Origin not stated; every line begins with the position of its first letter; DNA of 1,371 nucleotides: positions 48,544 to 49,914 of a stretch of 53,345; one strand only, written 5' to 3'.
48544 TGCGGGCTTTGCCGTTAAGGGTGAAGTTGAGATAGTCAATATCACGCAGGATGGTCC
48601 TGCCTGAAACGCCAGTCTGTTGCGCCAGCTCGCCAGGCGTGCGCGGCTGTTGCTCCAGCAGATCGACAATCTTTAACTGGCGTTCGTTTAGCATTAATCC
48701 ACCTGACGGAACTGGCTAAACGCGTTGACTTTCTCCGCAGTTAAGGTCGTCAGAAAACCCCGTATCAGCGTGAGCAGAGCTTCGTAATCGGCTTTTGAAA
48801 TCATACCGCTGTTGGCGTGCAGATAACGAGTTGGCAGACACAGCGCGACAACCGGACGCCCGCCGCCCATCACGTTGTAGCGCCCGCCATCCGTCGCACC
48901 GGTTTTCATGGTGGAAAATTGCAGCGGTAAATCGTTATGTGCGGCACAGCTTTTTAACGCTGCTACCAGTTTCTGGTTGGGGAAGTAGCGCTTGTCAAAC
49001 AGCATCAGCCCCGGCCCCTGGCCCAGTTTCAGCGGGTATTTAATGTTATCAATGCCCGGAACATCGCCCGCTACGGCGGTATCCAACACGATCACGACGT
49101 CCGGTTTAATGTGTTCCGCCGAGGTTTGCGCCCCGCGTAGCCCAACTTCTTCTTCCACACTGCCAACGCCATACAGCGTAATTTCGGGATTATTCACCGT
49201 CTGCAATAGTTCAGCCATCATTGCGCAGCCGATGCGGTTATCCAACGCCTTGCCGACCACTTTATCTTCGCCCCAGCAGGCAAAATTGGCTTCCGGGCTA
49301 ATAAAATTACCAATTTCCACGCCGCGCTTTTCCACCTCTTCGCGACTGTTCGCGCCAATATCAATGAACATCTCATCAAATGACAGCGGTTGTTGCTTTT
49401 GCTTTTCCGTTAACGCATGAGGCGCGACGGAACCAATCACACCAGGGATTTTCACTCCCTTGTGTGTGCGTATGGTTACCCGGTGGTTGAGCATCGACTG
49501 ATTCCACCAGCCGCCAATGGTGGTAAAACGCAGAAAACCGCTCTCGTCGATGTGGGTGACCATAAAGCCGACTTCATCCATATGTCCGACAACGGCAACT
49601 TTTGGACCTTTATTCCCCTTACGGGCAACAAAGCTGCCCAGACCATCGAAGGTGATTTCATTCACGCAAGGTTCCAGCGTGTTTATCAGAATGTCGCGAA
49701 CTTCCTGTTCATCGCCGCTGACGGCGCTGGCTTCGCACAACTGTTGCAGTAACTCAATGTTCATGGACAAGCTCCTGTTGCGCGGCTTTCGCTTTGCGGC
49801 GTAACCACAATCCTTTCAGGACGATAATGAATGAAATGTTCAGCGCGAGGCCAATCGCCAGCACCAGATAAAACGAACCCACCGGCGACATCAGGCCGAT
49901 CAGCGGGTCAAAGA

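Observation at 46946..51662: Cryptic frv PTS operon with a peptidase-like member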

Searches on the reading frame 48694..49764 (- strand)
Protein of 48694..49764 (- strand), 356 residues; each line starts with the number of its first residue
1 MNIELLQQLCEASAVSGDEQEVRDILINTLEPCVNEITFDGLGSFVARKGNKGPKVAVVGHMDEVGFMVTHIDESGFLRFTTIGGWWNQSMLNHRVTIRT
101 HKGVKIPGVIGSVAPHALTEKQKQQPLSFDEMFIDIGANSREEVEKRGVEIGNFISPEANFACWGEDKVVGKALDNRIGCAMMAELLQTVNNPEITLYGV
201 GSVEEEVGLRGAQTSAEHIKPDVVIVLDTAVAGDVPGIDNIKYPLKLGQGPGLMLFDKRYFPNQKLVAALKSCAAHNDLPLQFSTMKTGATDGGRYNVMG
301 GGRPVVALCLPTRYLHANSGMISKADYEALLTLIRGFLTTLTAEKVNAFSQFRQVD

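Call 5: search_protein_families(proteins=[window:48694-49764:-], library=ncbifam, max_evalue=0.001)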
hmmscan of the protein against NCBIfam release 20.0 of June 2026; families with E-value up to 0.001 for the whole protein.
window:48694-49764:- (356 aa): 8 families
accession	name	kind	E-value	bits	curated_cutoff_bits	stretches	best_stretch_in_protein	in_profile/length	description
NF007367.0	PRK09864.1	equivalog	1e-254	843.6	569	1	1-356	1-356/356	aminopeptidase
NF007421.0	PRK09961.1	equivalog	1.4e-83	280.6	412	1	1-353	1-345/345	aminopeptidase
TIGR03107.1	glu_aminopep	equivalog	1.7e-64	217.9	469.7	1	6-348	4-348/350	glutamyl aminopeptidase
NF040822.1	lys_aminopep_Arch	equivalog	5.4e-59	200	700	1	2-341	3-338/345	lysyl aminopeptidase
TIGR03106.1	trio_M42_hydro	equivalog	7.1e-17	61.3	397.75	1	11-231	14-241/343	osmoprotectant NAGGN system M42 family peptidase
NF003367.0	PRK04443.1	equivalog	1.9e-09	37.3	363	1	3-65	10-72/349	[LysW]-lysine hydrolase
NF009555.0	PRK13004.1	equivalog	3.1e-05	23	321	0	3-67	18-83/399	YgeY family selenium metabolism-linked hydrolase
TIGR01902.1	dapE-lys-deAc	subfamily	0.0001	21.7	163.1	0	4-69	1-67/340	N-acetyl-ornithine/N-acetyl-lysine deacetylase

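Call 8: search_solved_structures(query=window:48694-49764:-, max_evalue=0.00001, show_alignments=2)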
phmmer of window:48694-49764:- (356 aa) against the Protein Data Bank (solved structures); distinct sequences matched with E-value up to 0.00001: 21.
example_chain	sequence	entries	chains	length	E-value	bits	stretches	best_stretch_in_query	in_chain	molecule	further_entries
1vhe_A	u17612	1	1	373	1.2e-86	293.9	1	3-346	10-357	aminopeptidase/glucanase homolog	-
5ds0_A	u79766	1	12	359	1.3e-81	277.4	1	2-349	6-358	Peptidase M42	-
9qr6_A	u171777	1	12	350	3.8e-73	249.6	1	3-335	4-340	Putative aminopeptidase MJ0555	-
1y0r_A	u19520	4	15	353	4.4e-67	229.6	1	2-338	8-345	Frv operon protein FrvX | Tetrahedral aminopeptidase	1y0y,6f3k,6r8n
1xfo_A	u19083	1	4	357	4.6e-67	229.6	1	2-338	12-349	Frv operon protein FrvX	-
4wwv_A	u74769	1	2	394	2.4e-62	214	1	3-347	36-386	Aminopeptidase from family M42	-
4p6y_A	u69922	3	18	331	4.4e-56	193.5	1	4-337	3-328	Aminopeptidase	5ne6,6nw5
3isx_A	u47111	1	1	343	4.7e-56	193.4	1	4-337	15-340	Endoglucanase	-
5l6z_A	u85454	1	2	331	5.8e-55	189.8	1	4-337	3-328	leucylaminopeptidase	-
5ne7_A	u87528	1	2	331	1.1e-54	188.9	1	4-337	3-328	AMINOPEPTIDASE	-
5ne8_A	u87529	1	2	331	1.1e-54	188.9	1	4-337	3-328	AMINOPEPTIDASE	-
5ne9_A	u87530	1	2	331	2.7e-53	184.3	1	4-337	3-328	AMINOPEPTIDASE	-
2fvg_A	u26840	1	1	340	5.4e-53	183.3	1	6-335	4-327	endoglucanase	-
1ylo_A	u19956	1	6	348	2.5e-51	177.8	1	1-353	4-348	hypothetical protein SF2450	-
2pe3_A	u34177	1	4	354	8.6e-49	169.5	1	4-340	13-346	354aa long hypothetical operon protein Frv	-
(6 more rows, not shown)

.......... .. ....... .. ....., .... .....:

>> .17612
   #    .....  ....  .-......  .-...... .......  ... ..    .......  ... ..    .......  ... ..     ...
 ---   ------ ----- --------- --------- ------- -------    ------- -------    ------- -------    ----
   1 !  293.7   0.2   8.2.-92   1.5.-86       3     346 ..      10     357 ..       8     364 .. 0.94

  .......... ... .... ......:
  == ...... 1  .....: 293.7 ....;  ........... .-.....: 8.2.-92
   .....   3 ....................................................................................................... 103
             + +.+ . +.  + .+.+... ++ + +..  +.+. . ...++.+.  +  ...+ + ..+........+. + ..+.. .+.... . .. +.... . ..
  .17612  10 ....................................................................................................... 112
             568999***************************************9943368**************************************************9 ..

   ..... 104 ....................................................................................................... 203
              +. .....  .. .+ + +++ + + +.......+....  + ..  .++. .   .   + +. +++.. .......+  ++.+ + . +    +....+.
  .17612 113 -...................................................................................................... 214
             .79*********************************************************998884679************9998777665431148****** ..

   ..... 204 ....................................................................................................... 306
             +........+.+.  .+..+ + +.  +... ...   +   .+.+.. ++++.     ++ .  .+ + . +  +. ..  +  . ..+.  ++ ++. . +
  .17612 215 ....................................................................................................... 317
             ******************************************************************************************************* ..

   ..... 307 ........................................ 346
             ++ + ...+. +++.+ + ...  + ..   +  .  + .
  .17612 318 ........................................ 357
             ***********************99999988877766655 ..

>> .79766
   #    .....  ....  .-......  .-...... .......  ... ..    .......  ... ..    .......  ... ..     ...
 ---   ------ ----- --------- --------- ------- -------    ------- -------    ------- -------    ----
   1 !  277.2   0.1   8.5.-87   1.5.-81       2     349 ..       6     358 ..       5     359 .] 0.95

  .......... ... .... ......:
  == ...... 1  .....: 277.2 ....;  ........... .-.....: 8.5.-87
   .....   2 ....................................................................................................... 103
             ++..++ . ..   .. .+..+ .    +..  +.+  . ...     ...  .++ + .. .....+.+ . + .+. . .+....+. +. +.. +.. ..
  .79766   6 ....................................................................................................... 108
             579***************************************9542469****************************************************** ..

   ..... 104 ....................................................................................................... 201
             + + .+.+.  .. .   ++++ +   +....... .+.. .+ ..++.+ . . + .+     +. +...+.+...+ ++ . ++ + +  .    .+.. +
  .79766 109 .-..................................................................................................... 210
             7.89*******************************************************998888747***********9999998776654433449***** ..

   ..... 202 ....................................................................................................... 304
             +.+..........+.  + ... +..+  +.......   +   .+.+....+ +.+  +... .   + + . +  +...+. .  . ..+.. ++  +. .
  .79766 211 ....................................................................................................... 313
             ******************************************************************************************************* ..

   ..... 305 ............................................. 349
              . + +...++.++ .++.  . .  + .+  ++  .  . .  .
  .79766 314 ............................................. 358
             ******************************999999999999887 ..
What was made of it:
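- Closest known: TET/M42 aminopeptidases. Same: Full-length alignment with E-values from 1e-86 to 1e-53 (call 8).
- FrvX's closest solved relatives are TET-type aminopeptidases (call 8). Several PDB relatives are still labelled 'endoglucanase' (call 8).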

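Call 11: profile_search(protein=window:48694-49764:-)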
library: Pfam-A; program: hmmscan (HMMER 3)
A. the first sequence (356 residues): domains with independent E <= 10: 2; with E <= 0.001: 1
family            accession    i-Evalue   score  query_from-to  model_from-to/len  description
Peptidase_M42     PF05343.19   1.9e-102   342.7      43-333         1-292/292  M42 glutamyl aminopeptidase
Peptidase_M28     PF04389.22      0.032    14.4     173-222        30-87/193  Peptidase family M28
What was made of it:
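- On Peptidase family M42 (Pfam PF05343): E=1.9e-102, model positions 1-292 of 292 (call 11).
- Checked: FrvX is a full-length Pfam Peptidase_M42 match, E=1.9e-102 (call 11).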

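Call 19: find_homologous_proteins(query=window:48694-49764:-, max_evalue=1e-30)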
Query window:48694-49764:- (356 aa): 6341 proteins with E <= 1e-30 among 8000 candidates; the best 120 are listed.
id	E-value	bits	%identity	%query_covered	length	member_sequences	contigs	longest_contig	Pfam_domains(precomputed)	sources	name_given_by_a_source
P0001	7.4e-234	793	99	99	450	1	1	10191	PF18076.7,PF05343.20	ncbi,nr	ncbi:aminopeptidase [Escherichia coli]|nr:aminopeptidase [Escherichia coli]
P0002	5.7e-232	787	98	100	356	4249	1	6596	PF05343.20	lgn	-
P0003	1.4e-230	782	97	100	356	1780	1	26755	PF05343.20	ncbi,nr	ncbi:aminopeptidase [Escherichia coli]|nr:aminopeptidase [Escherichia coli] TJB75081.1 aminopeptidas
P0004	3.1e-211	719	91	100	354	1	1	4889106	PF05343.20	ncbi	ncbi:aminopeptidase [Escherichia coli]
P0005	1.7e-206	703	86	100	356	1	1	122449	PF05343.20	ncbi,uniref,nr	ncbi:aminopeptidase [Citrobacter sp. Res13-Sevr-PEB04-36]|uniref:aminopeptidase n=1 Tax=Citrobacter 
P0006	2.3e-206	703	86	100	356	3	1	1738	PF05343.20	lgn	-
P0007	2.8e-206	702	85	100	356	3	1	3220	PF05343.20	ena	-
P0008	2.9e-206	702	86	100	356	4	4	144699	PF05343.20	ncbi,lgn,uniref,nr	ncbi:putative aminopeptidase FrvX [Klebsiella oxytoca]|uniref:Putative aminopeptidase FrvX n=1 Tax=K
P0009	3.4e-206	702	86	99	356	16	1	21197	PF05343.20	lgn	-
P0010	3.9e-206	702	85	100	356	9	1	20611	PF05343.20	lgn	-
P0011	4.3e-206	702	87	100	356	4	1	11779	PF05343.20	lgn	-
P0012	1.0e-205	700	86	100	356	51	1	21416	PF05343.20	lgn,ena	-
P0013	1.8e-205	700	86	100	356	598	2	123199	PF05343.20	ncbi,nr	ncbi:aminopeptidase [Citrobacter freundii]|nr:aminopeptidase [Citrobacter freundii]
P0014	2.5e-205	699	86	100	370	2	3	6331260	PF05343.20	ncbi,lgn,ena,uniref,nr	ncbi:aminopeptidase [Klebsiella sp. RHBSTW-00484]|uniref:aminopeptidase n=1 Tax=unclassified Klebsie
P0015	3.9e-204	695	85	99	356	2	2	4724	PF05343.20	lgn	-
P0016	5.5e-204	695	86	100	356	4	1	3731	PF05343.20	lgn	-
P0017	7.3e-204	694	85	99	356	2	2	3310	PF05343.20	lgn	-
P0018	1.5e-203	693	86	99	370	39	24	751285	PF05343.20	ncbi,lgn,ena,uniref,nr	ncbi:aminopeptidase [Citrobacter murliniae]|uniref:Aminopeptidase n=1 Tax=Citrobacter murliniae TaxI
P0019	2.3e-203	693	84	100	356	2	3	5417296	PF05343.20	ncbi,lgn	ncbi:aminopeptidase [Citrobacter farmeri]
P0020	2.6e-203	693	85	99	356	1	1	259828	PF05343.20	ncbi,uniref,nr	ncbi:aminopeptidase [Citrobacter sp. Cb080]|uniref:aminopeptidase n=1 Tax=Citrobacter sp. Cb080 TaxI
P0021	3.4e-203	692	85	99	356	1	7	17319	PF05343.20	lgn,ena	-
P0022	8.4e-203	691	84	100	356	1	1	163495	PF05343.20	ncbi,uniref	ncbi:aminopeptidase [Citrobacter telavivensis]|uniref:aminopeptidase n=1 Tax=Citrobacter telavivensi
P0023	1.3e-202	690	85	99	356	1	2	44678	PF05343.20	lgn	-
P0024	2.2e-202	689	84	100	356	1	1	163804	PF05343.20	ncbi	ncbi:aminopeptidase [Citrobacter telavivensis]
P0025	2.2e-202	689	84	100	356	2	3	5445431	PF05343.20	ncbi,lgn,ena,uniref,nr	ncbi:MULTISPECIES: aminopeptidase [Citrobacter]|uniref:Aminopeptidase n=1 Tax=Citrobacter telavivens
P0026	2.5e-202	689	85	99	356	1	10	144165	PF05343.20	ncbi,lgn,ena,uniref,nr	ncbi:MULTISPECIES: aminopeptidase [Citrobacter]|uniref:aminopeptidase n=1 Tax=Citrobacter TaxID=544 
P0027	5.7e-202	688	84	100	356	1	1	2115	PF05343.20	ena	-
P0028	1.1e-201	687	84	100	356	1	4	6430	PF05343.20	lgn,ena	-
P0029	1.1e-201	687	85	100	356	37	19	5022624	PF05343.20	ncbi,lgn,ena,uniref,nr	ncbi:TPA: aminopeptidase [Citrobacter farmeri]|uniref:aminopeptidase n=1 Tax=Citrobacter farmeri Tax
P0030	2.1e-201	686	84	100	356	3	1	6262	PF05343.20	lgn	-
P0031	2.2e-201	686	85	99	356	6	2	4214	PF05343.20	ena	-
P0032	4.2e-201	685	85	99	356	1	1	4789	PF05343.20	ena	-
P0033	5.0e-201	685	85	99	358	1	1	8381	PF05343.20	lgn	-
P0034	5.4e-201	685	83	100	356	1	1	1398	PF05343.20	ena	-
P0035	5.8e-201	685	84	99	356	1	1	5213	PF05343.20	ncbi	-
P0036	5.8e-201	685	85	99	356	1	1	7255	PF05343.20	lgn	-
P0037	5.8e-201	685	85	99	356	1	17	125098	PF05343.20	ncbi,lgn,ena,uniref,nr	ncbi:TPA: aminopeptidase [Citrobacter werkmanii]|uniref:aminopeptidase n=1 Tax=Citrobacter sp. wls71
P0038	6.0e-201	685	84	100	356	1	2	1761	PF05343.20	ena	-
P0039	8.1e-201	684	84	99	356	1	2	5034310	PF05343.20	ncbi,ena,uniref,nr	ncbi:aminopeptidase [Citrobacter werkmanii]|uniref:aminopeptidase n=1 Tax=Citrobacter werkmanii TaxI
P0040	1.1e-200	684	84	99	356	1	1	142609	PF05343.20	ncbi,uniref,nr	ncbi:aminopeptidase [Citrobacter cronae]|uniref:aminopeptidase n=1 Tax=Citrobacter cronae TaxID=1748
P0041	1.8e-200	683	85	100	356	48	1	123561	PF05343.20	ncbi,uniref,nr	ncbi:aminopeptidase [Kluyvera cryocrescens]|uniref:aminopeptidase n=1 Tax=Kluyvera cryocrescens TaxI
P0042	2.1e-200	683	85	99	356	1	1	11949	PF05343.20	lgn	-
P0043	2.8e-200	683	85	99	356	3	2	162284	PF05343.20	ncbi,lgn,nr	ncbi:aminopeptidase [Salmonella enterica subsp. enterica]|nr:aminopeptidase [Salmonella enterica sub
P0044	2.9e-200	683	84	99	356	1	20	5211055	PF05343.20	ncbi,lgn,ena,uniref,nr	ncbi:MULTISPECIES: aminopeptidase [Citrobacter]|uniref:aminopeptidase n=1 Tax=Citrobacter TaxID=544 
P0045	2.9e-200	683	84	99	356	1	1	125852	PF05343.20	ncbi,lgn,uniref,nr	ncbi:aminopeptidase [Citrobacter werkmanii]|uniref:aminopeptidase n=1 Tax=Citrobacter werkmanii TaxI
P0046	3.0e-200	682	84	99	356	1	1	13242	PF05343.20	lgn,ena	-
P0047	4.0e-200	682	85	99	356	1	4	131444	PF05343.20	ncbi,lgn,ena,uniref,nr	ncbi:aminopeptidase [Citrobacter werkmanii]|uniref:aminopeptidase n=1 Tax=Citrobacter werkmanii TaxI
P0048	5.5e-200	682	84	99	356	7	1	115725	PF05343.20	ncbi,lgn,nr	ncbi:TPA: aminopeptidase [Citrobacter werkmanii]|nr:aminopeptidase [Citrobacter werkmanii]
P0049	7.7e-200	681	84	99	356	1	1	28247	PF05343.20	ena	-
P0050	1.0e-199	681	84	99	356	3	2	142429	PF27529.1,PF05343.20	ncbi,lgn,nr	ncbi:aminopeptidase [Salmonella enterica subsp. enterica serovar Moero]|nr:aminopeptidase [Salmonell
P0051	1.1e-199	681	84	99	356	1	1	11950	PF05343.20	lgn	-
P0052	1.5e-199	680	85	99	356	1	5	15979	PF05343.20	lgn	-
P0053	1.5e-199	680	84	99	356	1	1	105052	PF05343.20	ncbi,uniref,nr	ncbi:aminopeptidase [Citrobacter sp. wls615]|uniref:aminopeptidase n=1 Tax=Citrobacter sp. wls615 Ta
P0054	1.5e-199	680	84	99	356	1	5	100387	PF05343.20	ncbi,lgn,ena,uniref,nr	ncbi:aminopeptidase [Citrobacter sp. EC_71]|uniref:aminopeptidase n=1 Tax=Citrobacter sp. EC_71 TaxI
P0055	2.0e-199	680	84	99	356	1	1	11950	PF05343.20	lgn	-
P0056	2.0e-199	680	84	99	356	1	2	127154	PF05343.20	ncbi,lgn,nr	ncbi:aminopeptidase [Citrobacter werkmanii]|nr:aminopeptidase [Citrobacter werkmanii] EGT0673253.1 a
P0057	2.0e-199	680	84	99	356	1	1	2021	PF05343.20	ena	-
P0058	2.8e-199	679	84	99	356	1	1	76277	PF05343.20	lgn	-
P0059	3.7e-199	679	84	100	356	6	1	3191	PF05343.20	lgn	-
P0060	3.8e-199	679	84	99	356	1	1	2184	PF05343.20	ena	-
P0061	6.6e-199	678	83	99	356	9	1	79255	PF05343.20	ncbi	-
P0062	8.5e-199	678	83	100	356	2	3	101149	PF05343.20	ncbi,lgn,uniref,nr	ncbi:aminopeptidase [Kluyvera genomosp. 1]|uniref:aminopeptidase n=1 Tax=Kluyvera genomosp. 1 TaxID=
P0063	2.6e-198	676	84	99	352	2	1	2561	PF05343.20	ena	-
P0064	1.6e-197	674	83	100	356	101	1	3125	PF05343.20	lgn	-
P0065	1.7e-197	673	83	100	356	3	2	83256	PF05343.20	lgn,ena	-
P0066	1.0e-190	651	98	83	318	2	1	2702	PF05343.20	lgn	-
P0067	2.5e-189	647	81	99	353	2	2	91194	PF05343.20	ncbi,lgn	-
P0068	2.6e-188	643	80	100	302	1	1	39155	PF05343.20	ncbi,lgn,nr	ncbi:TPA: peptidase [Shigella dysenteriae]|nr:peptidase [Shigella dysenteriae]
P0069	2.6e-188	643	80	100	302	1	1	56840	PF05343.20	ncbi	-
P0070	4.2e-188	643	82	99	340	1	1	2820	PF05343.20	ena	-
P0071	4.8e-188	642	79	99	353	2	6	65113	PF27529.1,PF05343.20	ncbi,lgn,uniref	ncbi:aminopeptidase [Pseudenterobacter timonensis]|uniref:Aminopeptidase n=1 Tax=Pseudenterobacter t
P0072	7.6e-188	642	80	100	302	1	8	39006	PF05343.20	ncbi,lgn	ncbi:TPA: peptidase [Shigella boydii]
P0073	3.4e-187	640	79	99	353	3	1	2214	PF05343.20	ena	-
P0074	2.2e-186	637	94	85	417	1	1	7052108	PF05063.21,PF05343.20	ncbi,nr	nr:aminopeptidase [Escherichia coli]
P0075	3.2e-186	636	79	99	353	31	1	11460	PF05343.20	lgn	-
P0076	3.2e-186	636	79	99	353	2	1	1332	PF05343.20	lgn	-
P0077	4.4e-186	636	79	99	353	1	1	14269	PF05343.20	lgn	-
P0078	7.6e-186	635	78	99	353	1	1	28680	PF27529.1,PF05343.20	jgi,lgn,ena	-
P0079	2.5e-185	633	78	99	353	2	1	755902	PF01546.34,PF05343.20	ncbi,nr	ncbi:aminopeptidase [Enterobacteriaceae bacterium 89]|nr:aminopeptidase [Enterobacteriaceae bacteriu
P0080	3.0e-185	633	79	99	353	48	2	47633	PF05343.20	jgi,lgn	jgi:putative aminopeptidase FrvX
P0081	3.5e-185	633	77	99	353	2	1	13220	PF05343.20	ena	-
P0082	4.0e-185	633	78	99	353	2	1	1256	PF27529.1,PF05343.20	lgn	-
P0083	5.8e-185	632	79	99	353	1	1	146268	PF05343.20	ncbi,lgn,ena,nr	nr:aminopeptidase [uncultured Enterobacter sp.]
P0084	6.3e-185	632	78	99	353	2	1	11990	PF05343.20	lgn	-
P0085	7.0e-185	632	80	100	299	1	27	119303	PF05343.20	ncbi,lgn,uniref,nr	ncbi:peptidase [Shigella dysenteriae]|uniref:peptidase n=1 Tax=Shigella dysenteriae TaxID=622 RepID=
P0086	4.5e-182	623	78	99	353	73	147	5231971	PF05343.20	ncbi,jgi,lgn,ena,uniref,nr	ncbi:aminopeptidase [Enterobacter hormaechei]|uniref:aminopeptidase n=1 Tax=Enterobacter cloacae com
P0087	5.4e-182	622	78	99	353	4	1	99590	PF05343.20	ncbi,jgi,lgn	ncbi:MAG TPA: aminopeptidase [Scandinavium sp.]|jgi:putative aminopeptidase FrvX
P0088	5.9e-182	622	77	99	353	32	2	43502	PF05343.20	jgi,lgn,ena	-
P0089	1.5e-181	621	77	99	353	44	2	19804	PF05343.20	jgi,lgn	-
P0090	2.8e-181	620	76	99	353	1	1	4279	PF05343.20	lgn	-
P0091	3.1e-181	620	77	99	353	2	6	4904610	PF05343.20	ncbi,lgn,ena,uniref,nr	ncbi:aminopeptidase [Enterobacter cloacae]|uniref:aminopeptidase n=1 Tax=Enterobacter cloacae TaxID=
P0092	1.3e-180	618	76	99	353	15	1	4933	PF05343.20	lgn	-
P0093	4.8e-180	616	76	99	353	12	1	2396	PF05343.20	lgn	-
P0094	6.3e-180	616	77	99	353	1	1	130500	PF27529.1,PF05343.20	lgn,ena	-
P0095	1.1e-179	615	76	99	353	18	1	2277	PF27529.1,PF05343.20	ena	-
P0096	1.1e-179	615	76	99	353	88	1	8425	PF05343.20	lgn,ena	-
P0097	2.8e-179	614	76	99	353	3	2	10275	PF05343.20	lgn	-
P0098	3.6e-179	613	78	99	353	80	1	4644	PF05343.20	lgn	-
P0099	3.6e-178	610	75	99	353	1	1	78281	PF05343.20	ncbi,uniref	ncbi:aminopeptidase [Enterobacter bugandensis]|uniref:aminopeptidase n=1 Tax=Enterobacter bugandensi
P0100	8.8e-177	605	75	99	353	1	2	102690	PF05343.20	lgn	-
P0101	1.5e-176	605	76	99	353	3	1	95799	PF05343.20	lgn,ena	-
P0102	2.7e-176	604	76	99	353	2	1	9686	PF27529.1,PF05343.20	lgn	-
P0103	7.5e-176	602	74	99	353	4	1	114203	PF05343.20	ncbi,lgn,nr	ncbi:aminopeptidase [Enterobacteriaceae bacterium RIT691]|nr:aminopeptidase [Enterobacteriaceae bact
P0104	8.3e-175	599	75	99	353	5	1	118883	PF05343.20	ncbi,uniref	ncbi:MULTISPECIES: aminopeptidase [Enterobacterales]|uniref:aminopeptidase n=1 Tax=Enterobacterales 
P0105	1.4e-173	595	74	99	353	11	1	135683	PF05343.20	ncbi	ncbi:aminopeptidase [Pseudescherichia vulneris]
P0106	8.6e-173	592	74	99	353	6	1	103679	PF01546.34,PF27529.1,PF05343.20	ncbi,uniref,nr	ncbi:aminopeptidase [Buttiauxella izardii]|uniref:Aminopeptidase n=1 Tax=Buttiauxella izardii TaxID=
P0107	1.1e-172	592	74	99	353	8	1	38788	PF01546.34,PF27529.1,PF05343.20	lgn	-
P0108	1.3e-172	592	73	99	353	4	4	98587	PF01546.34,PF27529.1,PF05343.20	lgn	-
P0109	6.7e-172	589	72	99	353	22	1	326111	PF27529.1,PF05343.20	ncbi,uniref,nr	ncbi:hypothetical protein M975_3511 [Buttiauxella brennerae ATCC 51605]|uniref:M42 family peptidase 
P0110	2.3e-170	584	73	99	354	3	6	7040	PF27529.1,PF05343.20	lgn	-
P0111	9.3e-170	582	72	99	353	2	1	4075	PF01546.34,PF27529.1,PF05343.20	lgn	-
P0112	1.7e-169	581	73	99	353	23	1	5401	PF05343.20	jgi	-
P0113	2.1e-168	578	72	99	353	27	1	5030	PF01546.34,PF05343.20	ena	-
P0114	1.2e-165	569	100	72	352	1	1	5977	PF05343.20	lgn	-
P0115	1.6e-160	552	68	99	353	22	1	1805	PF05343.20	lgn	-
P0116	2.7e-146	505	98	65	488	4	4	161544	PF02378.24,PF05343.20,PF02302.23,PF25554.2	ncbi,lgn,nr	ncbi:fructose PTS transporter subunit IIB [Escherichia coli]|nr:hypothetical protein [Escherichia co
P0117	6.5e-146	504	98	65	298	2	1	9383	PF05343.20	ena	-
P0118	6.7e-146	504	88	71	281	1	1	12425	PF05343.20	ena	-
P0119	8.7e-146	503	63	99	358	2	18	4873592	PF05343.20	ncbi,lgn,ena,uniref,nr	ncbi:peptidase [Hafnia alvei]|uniref:Endoglucanase/putative aminopeptidase FrvX n=1 Tax=Hafnia alvei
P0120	9.1e-146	503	84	74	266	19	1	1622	PF05343.20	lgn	-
